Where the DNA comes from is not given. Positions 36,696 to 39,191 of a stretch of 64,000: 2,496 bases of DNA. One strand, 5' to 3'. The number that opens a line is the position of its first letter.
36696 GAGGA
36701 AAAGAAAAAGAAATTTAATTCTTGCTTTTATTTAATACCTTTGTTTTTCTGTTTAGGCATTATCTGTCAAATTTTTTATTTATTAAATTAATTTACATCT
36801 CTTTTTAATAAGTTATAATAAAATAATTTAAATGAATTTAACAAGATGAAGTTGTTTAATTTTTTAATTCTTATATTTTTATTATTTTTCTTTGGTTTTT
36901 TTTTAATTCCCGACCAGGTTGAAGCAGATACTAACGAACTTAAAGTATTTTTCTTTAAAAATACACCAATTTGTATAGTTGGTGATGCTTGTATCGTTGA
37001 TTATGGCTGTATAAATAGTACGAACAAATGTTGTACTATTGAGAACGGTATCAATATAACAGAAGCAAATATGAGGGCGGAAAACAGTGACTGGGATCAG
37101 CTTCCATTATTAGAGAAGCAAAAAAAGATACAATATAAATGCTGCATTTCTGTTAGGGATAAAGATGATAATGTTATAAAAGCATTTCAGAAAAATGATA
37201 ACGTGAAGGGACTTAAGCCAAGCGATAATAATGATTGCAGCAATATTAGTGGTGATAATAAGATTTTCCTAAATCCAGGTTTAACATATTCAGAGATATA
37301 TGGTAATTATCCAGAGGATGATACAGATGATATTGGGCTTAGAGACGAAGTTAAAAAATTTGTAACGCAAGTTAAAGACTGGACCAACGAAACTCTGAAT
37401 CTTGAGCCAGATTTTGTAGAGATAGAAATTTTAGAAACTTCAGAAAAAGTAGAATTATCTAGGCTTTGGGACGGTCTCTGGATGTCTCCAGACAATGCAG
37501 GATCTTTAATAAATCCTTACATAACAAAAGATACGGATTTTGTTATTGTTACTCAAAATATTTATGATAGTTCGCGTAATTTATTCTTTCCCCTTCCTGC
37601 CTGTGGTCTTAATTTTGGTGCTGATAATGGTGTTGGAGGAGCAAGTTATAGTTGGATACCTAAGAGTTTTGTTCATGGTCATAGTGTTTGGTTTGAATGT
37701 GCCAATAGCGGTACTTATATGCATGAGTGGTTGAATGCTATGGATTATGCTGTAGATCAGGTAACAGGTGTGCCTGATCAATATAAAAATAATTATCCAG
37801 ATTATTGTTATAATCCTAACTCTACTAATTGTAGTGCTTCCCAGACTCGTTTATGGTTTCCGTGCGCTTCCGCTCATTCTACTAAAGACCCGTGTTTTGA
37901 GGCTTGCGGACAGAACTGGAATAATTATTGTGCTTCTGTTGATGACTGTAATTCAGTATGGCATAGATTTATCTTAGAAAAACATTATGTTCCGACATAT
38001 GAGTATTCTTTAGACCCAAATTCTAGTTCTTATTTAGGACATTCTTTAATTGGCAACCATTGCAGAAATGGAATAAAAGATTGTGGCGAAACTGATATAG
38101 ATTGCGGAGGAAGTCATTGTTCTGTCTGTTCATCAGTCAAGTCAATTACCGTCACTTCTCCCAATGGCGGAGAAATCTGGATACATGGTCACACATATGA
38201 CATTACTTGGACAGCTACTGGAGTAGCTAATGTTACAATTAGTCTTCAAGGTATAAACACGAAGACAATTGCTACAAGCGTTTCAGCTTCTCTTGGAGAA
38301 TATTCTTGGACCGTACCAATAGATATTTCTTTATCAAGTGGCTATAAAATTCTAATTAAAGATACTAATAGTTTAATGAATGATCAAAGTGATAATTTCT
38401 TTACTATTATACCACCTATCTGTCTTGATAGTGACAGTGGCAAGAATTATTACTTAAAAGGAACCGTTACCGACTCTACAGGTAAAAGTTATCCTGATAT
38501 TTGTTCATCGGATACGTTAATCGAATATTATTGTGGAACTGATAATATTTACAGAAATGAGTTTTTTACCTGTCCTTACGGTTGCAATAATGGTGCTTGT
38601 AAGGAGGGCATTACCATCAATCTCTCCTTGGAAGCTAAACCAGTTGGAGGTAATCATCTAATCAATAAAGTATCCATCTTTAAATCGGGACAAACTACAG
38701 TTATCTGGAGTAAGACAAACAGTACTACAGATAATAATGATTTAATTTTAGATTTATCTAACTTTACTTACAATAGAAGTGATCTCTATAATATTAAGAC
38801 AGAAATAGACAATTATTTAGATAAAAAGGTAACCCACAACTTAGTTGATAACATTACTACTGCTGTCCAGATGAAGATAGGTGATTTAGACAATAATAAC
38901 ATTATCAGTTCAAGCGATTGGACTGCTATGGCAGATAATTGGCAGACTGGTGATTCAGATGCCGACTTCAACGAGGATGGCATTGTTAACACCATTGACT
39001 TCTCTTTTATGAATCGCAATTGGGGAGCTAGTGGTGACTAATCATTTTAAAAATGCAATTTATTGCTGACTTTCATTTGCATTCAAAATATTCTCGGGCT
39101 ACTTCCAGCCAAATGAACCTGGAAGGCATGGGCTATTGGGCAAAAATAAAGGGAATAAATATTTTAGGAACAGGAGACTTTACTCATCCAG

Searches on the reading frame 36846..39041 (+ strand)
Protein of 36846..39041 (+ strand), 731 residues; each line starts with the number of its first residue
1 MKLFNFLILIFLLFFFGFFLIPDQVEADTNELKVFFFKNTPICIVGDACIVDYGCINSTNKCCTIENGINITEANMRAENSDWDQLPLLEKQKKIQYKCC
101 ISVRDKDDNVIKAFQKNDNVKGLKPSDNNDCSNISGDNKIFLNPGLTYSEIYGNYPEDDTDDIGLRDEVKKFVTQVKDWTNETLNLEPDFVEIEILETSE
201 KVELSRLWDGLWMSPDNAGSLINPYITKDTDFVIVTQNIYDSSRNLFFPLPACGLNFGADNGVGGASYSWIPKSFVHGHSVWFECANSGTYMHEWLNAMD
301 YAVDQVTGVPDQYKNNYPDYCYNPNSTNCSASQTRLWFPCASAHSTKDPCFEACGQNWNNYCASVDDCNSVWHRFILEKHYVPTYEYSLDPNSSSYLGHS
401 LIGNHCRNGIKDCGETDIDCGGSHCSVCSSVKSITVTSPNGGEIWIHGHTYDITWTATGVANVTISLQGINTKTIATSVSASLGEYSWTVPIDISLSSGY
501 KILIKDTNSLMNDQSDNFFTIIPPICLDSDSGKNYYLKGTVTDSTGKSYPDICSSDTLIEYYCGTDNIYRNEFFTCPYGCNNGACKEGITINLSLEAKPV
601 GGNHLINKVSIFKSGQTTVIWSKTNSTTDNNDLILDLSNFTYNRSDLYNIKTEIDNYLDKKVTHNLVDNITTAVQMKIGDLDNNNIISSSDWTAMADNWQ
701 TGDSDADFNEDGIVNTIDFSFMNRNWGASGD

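Call 47: search_protein_families(library=pfam, proteins=[window:36846-39041:+], max_evalue=0.0001)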
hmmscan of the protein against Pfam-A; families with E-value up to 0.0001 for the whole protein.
window:36846-39041:+ (731 aa): 1 family
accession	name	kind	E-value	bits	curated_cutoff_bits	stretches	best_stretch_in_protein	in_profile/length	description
PF10342.15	Kre9_KNH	-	9.6e-09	36.3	24.6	1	438-518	1-92/94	Kre9/KNH-like N-terminal Ig-like domain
